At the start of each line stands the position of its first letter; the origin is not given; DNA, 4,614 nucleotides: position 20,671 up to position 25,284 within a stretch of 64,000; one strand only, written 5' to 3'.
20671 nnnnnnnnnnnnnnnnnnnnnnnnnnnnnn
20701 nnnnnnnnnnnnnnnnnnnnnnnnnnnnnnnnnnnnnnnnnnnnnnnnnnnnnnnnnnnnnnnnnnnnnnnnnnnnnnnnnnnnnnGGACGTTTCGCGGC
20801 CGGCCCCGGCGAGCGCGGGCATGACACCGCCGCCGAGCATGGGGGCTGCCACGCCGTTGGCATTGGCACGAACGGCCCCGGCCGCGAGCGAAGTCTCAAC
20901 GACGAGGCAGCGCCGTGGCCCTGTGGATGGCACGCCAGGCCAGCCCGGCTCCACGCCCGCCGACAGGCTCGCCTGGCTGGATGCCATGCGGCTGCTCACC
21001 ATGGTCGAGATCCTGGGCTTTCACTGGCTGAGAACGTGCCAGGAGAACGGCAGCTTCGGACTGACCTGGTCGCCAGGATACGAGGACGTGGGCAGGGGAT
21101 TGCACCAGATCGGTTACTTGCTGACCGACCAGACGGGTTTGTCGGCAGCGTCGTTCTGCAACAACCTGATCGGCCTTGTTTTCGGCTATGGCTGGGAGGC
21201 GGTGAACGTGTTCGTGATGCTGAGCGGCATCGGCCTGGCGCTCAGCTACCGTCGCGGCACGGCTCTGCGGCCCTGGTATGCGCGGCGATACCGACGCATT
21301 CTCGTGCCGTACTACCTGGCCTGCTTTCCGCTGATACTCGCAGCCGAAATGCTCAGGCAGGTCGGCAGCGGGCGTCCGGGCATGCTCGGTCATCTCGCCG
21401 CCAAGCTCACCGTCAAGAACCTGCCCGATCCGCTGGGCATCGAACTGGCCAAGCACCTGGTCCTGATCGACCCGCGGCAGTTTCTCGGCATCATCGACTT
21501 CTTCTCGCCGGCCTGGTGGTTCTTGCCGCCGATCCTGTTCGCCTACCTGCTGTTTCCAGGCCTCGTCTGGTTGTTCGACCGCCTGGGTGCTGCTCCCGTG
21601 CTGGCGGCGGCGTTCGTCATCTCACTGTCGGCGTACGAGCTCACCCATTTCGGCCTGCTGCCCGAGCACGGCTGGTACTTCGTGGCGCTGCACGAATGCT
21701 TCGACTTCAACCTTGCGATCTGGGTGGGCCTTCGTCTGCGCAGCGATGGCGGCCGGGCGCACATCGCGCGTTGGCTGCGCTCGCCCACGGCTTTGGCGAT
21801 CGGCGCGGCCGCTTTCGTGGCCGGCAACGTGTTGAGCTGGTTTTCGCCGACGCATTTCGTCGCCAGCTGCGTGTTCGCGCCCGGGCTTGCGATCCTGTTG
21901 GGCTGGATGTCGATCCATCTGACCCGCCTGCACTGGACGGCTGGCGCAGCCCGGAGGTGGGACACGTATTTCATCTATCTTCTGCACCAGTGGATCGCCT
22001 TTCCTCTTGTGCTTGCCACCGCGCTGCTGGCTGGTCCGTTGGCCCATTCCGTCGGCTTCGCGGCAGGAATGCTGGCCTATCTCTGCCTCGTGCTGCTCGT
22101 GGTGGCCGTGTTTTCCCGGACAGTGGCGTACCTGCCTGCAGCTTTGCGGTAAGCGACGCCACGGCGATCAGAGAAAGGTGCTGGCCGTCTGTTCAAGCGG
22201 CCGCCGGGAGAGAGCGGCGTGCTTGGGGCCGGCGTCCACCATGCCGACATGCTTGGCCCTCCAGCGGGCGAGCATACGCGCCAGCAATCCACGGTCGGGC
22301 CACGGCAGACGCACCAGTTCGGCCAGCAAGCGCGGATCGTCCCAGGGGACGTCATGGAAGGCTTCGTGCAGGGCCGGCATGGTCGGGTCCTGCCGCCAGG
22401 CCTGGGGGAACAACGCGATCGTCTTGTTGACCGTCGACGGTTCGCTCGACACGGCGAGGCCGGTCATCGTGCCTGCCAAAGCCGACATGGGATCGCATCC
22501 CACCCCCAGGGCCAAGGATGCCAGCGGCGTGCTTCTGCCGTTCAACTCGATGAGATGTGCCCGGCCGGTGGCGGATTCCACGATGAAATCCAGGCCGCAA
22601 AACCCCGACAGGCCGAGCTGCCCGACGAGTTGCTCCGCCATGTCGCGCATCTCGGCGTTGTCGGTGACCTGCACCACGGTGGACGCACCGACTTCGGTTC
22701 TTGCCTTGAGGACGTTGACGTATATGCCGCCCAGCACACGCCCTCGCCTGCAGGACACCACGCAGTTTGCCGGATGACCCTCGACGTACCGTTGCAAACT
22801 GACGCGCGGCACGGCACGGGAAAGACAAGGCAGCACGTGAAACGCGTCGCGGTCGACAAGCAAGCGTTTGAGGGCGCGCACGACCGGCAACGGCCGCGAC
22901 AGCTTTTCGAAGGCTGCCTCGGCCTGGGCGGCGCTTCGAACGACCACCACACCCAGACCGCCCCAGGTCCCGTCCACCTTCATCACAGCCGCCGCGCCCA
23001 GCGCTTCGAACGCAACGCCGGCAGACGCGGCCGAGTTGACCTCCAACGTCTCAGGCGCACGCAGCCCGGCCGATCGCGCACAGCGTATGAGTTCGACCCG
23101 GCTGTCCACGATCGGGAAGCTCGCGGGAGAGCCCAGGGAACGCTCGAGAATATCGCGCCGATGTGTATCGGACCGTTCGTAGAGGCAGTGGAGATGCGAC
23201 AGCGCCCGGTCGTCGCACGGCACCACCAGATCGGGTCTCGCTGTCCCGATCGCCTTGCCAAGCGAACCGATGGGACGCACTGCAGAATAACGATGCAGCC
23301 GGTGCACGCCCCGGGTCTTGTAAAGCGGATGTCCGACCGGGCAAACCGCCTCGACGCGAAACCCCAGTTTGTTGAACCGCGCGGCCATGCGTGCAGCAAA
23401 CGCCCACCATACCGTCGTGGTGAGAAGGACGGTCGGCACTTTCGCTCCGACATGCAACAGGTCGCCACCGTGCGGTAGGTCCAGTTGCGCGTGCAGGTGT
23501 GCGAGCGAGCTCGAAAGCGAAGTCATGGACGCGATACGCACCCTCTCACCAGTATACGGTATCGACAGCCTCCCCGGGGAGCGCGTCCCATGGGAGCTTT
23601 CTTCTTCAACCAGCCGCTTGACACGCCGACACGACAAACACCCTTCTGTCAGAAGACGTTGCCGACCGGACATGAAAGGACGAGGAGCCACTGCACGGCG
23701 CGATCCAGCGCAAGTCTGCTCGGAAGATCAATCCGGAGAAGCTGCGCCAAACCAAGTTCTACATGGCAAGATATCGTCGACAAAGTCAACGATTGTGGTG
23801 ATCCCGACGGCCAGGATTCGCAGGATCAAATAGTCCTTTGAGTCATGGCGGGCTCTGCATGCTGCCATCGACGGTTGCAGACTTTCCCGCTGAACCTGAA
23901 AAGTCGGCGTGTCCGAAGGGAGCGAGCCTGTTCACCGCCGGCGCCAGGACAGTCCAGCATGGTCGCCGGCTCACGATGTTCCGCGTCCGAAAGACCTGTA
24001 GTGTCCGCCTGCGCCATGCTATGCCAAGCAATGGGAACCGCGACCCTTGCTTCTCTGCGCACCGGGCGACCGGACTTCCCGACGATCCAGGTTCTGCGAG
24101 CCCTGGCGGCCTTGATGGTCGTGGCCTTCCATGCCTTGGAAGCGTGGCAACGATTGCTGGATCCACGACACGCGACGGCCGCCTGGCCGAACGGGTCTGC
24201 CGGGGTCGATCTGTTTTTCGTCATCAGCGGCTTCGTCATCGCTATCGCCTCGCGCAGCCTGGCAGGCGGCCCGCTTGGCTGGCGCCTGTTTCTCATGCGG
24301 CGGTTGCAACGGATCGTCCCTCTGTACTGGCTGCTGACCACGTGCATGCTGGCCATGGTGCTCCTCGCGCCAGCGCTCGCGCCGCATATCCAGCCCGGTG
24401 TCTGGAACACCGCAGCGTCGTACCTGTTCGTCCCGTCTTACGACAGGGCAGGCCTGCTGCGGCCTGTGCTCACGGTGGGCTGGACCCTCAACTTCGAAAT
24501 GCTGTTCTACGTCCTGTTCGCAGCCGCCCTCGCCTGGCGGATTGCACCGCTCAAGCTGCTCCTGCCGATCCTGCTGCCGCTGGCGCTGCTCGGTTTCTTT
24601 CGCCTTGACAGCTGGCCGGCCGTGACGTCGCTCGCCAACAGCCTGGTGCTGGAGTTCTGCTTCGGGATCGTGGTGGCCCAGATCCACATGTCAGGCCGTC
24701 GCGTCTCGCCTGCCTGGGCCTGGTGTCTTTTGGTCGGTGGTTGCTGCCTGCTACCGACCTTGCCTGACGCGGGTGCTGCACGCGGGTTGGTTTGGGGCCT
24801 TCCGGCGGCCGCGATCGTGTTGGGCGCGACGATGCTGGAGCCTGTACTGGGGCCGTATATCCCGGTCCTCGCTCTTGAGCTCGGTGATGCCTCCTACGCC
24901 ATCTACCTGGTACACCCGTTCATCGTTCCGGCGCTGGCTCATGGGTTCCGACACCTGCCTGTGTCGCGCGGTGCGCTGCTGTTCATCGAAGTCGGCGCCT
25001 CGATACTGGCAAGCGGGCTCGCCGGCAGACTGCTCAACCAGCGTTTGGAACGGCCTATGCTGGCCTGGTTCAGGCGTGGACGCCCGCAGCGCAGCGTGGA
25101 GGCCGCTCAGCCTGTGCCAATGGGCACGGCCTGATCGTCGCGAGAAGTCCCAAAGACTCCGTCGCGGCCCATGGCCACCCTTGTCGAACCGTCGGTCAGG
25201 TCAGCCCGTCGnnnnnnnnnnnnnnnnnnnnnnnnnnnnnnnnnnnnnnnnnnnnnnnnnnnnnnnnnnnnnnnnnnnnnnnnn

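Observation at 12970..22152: Thiotemplate tailoring assembly line co-transcribed with the EPS priming glycosyltransferase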

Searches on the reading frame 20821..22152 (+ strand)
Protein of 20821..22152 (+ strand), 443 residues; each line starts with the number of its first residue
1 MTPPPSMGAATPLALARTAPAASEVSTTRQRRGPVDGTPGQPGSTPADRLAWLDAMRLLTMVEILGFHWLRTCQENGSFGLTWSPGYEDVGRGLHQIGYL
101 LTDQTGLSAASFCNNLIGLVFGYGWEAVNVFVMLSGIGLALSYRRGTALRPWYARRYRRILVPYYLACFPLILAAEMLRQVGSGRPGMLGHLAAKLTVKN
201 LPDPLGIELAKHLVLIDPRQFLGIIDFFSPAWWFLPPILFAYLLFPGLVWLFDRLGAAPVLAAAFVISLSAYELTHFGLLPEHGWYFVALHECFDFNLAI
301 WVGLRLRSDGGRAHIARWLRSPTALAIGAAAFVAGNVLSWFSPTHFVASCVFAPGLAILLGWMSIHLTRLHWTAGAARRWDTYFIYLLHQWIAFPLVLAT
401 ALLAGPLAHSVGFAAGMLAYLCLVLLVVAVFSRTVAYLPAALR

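Call 3: search_protein_families(library=pfam, proteins=[window:20821-22152:+], max_evalue=0.01)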
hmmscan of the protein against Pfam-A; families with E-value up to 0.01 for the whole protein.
window:20821-22152:+ (443 aa): 1 family
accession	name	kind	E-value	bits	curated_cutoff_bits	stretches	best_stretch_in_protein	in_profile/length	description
PF01757.29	Acyl_transf_3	-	4.2e-14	52.8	31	1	51-432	2-325/326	Acyltransferase domain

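Call 5: search_protein_families(library=ncbifam, proteins=[window:20821-22152:+], max_evalue=0.001)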
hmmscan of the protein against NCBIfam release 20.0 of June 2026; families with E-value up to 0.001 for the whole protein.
window:20821-22152:+ (443 aa): 0 families

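Call 78: find_homologous_proteins(query=window:20821-22152:+)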
Query window:20821-22152:+ (443 aa): 11 proteins with E <= 0.001 among 8000 candidates.
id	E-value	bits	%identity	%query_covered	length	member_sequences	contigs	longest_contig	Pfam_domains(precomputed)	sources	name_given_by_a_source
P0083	2.7e-297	1004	100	100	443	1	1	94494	PF01757.29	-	-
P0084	4.0e-146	506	60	91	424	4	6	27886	PF01757.29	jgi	jgi:hypothetical protein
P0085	2.1e-139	483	59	85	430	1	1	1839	PF01757.29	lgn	-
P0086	1.8e-133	464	54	90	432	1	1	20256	PF01757.29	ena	-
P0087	1.1e-124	435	53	89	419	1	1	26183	PF01757.29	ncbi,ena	-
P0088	1.0e-122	428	55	84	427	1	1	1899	PF01757.29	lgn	-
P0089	1.1e-118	415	51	92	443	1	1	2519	PF01757.29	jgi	jgi:peptidoglycan/LPS O-acetylase OafA/YrhL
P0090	1.4e-102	362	45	92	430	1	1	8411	PF01757.29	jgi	jgi:hypothetical protein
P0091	1.2e-99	352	57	74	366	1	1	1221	PF01757.29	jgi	jgi:peptidoglycan/LPS O-acetylase OafA/YrhL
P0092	1.0e-66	244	40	85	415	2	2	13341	PF01757.29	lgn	-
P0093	5.6e-65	238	40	80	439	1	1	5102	PF01757.29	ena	-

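Call 79: find_encoding_contigs(protein=P0087, flank=10000, max_places=1)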
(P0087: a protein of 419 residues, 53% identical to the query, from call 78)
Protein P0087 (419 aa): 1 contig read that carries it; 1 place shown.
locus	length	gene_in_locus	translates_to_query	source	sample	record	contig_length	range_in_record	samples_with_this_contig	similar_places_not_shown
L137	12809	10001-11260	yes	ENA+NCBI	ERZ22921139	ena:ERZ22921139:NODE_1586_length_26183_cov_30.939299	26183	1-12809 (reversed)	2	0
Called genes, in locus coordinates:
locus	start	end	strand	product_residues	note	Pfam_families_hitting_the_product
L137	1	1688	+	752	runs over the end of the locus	-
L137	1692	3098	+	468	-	PF13440:Polysacc_synt_3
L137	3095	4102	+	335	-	PF13641:Glyco_tranf_2_3, PF00535:Glycos_transf_2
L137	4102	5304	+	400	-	PF13439:Glyco_transf_4, PF20706:GT4-conflict, PF13579:Glyco_trans_4_4, PF00534:Glycos_transf_1, PF13692:Glyco_trans_1_4, PF13524:Glyco_trans_1_2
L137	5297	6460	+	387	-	PF13439:Glyco_transf_4, PF20706:GT4-conflict (weak), PF13579:Glyco_trans_4_4, PF00534:Glycos_transf_1, PF13692:Glyco_trans_1_4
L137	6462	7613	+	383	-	PF13579:Glyco_trans_4_4, PF00534:Glycos_transf_1, PF13692:Glyco_trans_1_4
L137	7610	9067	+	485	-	-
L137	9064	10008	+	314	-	PF00535:Glycos_transf_2, PF13641:Glyco_tranf_2_3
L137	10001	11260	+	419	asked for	PF01757:Acyl_transf_3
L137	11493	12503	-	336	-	PF13480:Acetyltransf_6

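Call 80: find_encoding_contigs(protein=P0084, flank=10000, max_places=1)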
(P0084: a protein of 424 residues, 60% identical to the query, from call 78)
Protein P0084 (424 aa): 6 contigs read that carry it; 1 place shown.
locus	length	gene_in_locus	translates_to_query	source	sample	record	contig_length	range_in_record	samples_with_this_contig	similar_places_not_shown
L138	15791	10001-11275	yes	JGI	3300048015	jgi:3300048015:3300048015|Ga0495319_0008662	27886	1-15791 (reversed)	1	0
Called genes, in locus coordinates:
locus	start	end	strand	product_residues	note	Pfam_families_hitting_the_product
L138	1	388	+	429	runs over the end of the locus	PF02397:Bac_transf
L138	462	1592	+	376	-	PF00534:Glycos_transf_1, PF13692:Glyco_trans_1_4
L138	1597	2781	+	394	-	PF13439:Glyco_transf_4, PF13579:Glyco_trans_4_4 (weak), PF00534:Glycos_transf_1, PF13692:Glyco_trans_1_4, PF13524:Glyco_trans_1_2 (weak)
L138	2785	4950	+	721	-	PF01656:CbiA (faint), PF13614:AAA_31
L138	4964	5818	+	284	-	PF00535:Glycos_transf_2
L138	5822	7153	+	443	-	PF01943:Polysacc_synt, PF13440:Polysacc_synt_3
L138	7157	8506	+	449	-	-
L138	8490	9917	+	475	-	-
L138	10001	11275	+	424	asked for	PF01757:Acyl_transf_3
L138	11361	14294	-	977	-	PF19077:Big_13, PF16841:CBM60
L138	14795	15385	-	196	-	-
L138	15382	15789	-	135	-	?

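Call 81: find_encoding_contigs(protein=P0086, flank=10000, max_places=1)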
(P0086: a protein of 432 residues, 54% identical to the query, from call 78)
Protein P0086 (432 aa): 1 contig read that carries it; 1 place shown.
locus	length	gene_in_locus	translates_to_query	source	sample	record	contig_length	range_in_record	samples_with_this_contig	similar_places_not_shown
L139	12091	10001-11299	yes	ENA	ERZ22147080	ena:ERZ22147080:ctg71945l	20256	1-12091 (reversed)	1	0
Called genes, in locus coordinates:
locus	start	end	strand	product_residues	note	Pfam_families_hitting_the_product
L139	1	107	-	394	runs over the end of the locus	PF13439:Glyco_transf_4, PF00534:Glycos_transf_1, PF13692:Glyco_trans_1_4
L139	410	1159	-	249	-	PF02230:Abhydrolase_2, PF03959:FSH1 (weak)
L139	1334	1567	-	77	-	-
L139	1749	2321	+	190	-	-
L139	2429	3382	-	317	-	PF04204:HTS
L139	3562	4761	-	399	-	PF01053:Cys_Met_Meta_PP, PF00155:Aminotran_1_2, PF01041:DegT_DnrJ_EryC1, PF00266:Aminotran_5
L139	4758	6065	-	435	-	PF01946:Thi4 (faint), PF01266:DAO (faint), PF01494:FAD_binding_3 (faint), PF02737:3HCDH_N (faint), PF07992:Pyr_redox_2, PF13738:Pyr_redox_3, PF13434:Lys_Orn_oxgnase (weak), PF00070:Pyr_redox (weak), +3 more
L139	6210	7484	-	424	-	PF02786:CPSase_L_D2 (faint), PF02655:ATP-grasp_3 (weak)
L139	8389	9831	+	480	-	-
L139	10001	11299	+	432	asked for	PF01757:Acyl_transf_3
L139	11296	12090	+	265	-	?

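Call 82: search_protein_families(library=pfam, proteins=[L139:1334-1567:-, L139:1749-2321:+, L139:8389-9831:+, L139:11296-12090:+, L137:7610-9067:+, L138:7157-8506:+, L138:8490-9917:+], max_evalue=0.01)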
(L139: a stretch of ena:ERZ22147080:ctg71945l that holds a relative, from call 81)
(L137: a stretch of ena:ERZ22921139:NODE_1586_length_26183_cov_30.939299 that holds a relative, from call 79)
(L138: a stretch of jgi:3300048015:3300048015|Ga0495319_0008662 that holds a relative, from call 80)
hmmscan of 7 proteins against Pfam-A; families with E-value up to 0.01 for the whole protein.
L139:1334-1567:- (77 aa): 0 families

L139:1749-2321:+ (190 aa): 0 families

L139:8389-9831:+ (480 aa): 0 families

L139:11296-12090:+ (265 aa): 1 family
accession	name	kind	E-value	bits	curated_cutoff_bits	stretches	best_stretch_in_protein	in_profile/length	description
PF01757.29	Acyl_transf_3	-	2e-20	73.5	31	1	31-256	2-186/326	Acyltransferase domain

L137:7610-9067:+ (485 aa): 0 families

L138:7157-8506:+ (449 aa): 0 families

L138:8490-9917:+ (475 aa): 1 family
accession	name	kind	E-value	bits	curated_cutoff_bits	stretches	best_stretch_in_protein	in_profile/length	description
PF04932.20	Wzy_C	-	0.00082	19.6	31.7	1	260-400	2-149/149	O-Antigen ligase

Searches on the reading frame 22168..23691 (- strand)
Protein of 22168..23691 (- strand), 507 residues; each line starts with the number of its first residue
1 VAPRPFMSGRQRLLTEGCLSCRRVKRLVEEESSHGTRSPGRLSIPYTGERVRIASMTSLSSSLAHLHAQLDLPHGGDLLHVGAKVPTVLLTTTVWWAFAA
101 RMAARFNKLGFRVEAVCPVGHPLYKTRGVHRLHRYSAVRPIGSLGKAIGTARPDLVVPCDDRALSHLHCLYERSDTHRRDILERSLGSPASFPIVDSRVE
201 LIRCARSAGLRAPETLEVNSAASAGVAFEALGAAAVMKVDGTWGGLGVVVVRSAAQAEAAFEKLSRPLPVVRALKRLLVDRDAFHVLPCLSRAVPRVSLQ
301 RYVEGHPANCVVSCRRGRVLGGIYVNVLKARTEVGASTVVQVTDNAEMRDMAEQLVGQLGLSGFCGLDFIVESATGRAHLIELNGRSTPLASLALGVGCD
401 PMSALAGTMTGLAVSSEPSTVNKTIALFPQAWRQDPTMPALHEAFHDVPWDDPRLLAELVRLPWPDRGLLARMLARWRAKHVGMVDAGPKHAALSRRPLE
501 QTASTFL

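Call 6: search_protein_families(library=pfam, proteins=[window:22168-23691:-], max_evalue=0.001)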
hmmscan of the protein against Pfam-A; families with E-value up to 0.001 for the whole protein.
window:22168-23691:- (507 aa): 1 family
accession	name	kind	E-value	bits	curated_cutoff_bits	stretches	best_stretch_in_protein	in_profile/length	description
PF02786.22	CPSase_L_D2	-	0.00011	22.3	19.8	1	219-397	25-193/211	Carbamoyl-phosphate synthase L chain, ATP binding domain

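Call 15: search_protein_families(library=ncbifam, proteins=[window:22168-23691:-], max_evalue=0.001)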
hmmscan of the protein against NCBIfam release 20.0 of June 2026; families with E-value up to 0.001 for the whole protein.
window:22168-23691:- (507 aa): 2 families
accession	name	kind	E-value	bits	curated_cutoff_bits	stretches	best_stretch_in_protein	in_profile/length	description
NF005315.0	PRK06849.1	equivalog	6.2e-05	22.2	406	1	299-388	190-277/389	hypothetical protein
NF053643.1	Ddl_archaea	equivalog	0.0001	21.4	500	1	338-388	223-273/367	putative pseudomurein biosynthesis ATP-grasp protein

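Call 25: search_solved_structures(query=window:22168-23691:-, max_evalue=0.01)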
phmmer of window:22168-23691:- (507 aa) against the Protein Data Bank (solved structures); distinct sequences matched with E-value up to 0.01: 0.

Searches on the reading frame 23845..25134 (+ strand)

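Call 6: search_protein_families(library=pfam, proteins=[window:23845-25134:+], max_evalue=0.001)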
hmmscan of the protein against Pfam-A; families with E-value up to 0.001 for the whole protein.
window:23845-25134:+ (429 aa): 1 family
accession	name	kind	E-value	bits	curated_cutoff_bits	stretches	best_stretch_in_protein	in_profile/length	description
PF01757.29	Acyl_transf_3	-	1.3e-23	84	31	1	81-376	4-310/326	Acyltransferase domain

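Call 15: search_protein_families(library=ncbifam, proteins=[window:23845-25134:+], max_evalue=0.001)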
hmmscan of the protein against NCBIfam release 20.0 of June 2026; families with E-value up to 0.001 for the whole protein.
window:23845-25134:+ (429 aa): 0 families
